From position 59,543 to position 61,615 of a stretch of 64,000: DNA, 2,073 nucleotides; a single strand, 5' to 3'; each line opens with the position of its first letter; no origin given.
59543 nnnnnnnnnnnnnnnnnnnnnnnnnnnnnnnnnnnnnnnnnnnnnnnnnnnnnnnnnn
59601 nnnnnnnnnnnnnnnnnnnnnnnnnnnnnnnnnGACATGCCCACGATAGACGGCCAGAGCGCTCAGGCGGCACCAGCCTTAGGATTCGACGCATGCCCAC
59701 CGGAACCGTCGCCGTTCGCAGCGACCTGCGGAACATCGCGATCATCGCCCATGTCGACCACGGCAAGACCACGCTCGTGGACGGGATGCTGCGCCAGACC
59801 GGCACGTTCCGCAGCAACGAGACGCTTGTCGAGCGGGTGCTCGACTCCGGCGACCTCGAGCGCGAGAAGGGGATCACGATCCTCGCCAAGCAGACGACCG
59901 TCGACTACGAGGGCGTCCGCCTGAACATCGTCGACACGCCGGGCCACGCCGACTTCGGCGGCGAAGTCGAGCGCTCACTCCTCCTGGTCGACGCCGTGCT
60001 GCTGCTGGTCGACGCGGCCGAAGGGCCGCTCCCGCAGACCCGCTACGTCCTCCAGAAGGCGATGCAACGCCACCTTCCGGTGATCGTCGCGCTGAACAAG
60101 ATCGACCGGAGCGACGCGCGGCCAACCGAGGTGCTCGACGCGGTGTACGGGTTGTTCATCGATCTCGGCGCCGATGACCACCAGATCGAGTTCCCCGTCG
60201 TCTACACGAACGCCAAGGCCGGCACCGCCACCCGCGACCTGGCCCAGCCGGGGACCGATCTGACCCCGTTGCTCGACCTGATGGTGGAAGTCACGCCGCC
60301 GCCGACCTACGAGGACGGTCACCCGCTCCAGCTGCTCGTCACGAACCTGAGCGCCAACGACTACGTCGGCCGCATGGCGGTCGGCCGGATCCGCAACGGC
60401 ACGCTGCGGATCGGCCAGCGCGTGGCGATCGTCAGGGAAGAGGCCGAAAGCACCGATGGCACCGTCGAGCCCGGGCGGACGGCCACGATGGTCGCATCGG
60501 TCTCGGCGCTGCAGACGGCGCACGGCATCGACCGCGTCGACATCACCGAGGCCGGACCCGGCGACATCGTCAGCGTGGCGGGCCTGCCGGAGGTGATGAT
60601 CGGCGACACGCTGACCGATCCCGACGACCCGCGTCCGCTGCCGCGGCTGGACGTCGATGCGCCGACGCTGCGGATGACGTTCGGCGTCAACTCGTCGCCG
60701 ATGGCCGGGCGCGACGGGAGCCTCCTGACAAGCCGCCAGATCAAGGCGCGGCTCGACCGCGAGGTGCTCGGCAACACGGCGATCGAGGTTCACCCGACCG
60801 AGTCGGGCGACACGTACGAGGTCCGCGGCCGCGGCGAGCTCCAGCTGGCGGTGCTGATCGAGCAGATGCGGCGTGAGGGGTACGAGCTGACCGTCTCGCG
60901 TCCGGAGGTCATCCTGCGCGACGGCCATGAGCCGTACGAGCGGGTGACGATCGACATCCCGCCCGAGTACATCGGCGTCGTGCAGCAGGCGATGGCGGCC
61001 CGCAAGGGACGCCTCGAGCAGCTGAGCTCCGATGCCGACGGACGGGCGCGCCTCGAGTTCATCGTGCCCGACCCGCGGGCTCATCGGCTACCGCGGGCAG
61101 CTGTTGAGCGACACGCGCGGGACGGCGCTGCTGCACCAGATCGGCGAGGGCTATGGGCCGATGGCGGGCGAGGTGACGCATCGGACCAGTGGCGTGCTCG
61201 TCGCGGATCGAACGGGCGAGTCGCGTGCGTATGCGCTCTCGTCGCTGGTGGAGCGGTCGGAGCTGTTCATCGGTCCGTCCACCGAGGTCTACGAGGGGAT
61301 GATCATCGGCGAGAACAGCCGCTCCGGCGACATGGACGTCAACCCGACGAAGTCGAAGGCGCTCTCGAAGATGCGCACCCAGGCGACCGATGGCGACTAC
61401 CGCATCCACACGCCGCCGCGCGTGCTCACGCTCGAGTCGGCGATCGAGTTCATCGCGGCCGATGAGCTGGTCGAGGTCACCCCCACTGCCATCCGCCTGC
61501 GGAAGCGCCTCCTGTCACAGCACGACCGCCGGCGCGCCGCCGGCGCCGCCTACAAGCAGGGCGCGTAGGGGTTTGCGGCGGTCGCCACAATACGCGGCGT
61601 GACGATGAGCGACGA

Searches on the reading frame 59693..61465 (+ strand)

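Call 88: search_protein_families(library=pfam, proteins=[window:59693-61465:+], max_evalue=0.00001)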
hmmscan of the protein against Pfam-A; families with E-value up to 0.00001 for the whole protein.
window:59693-61465:+ (590 aa): 5 families
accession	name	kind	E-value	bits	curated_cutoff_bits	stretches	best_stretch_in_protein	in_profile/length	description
PF00009.33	GTP_EFTU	-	4.2e-50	170.4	26.5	1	11-202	2-187/188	Elongation factor Tu GTP binding domain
PF22042.2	EF-G_D2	-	1.7e-10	41.3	27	1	213-309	3-83/84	Elongation factor G domain 2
PF03144.31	GTP_EFTU_D2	-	3.5e-09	37.4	30.3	1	226-308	1-73/73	Elongation factor Tu domain 2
PF00679.30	EFG_C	-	2.5e-08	34.3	27.9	1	412-459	3-50/89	Elongation factor G C-terminus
PF01926.29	MMR_HSR1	-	4.7e-06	27.1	21.9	0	54-136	25-113/113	50S ribosome-binding GTPase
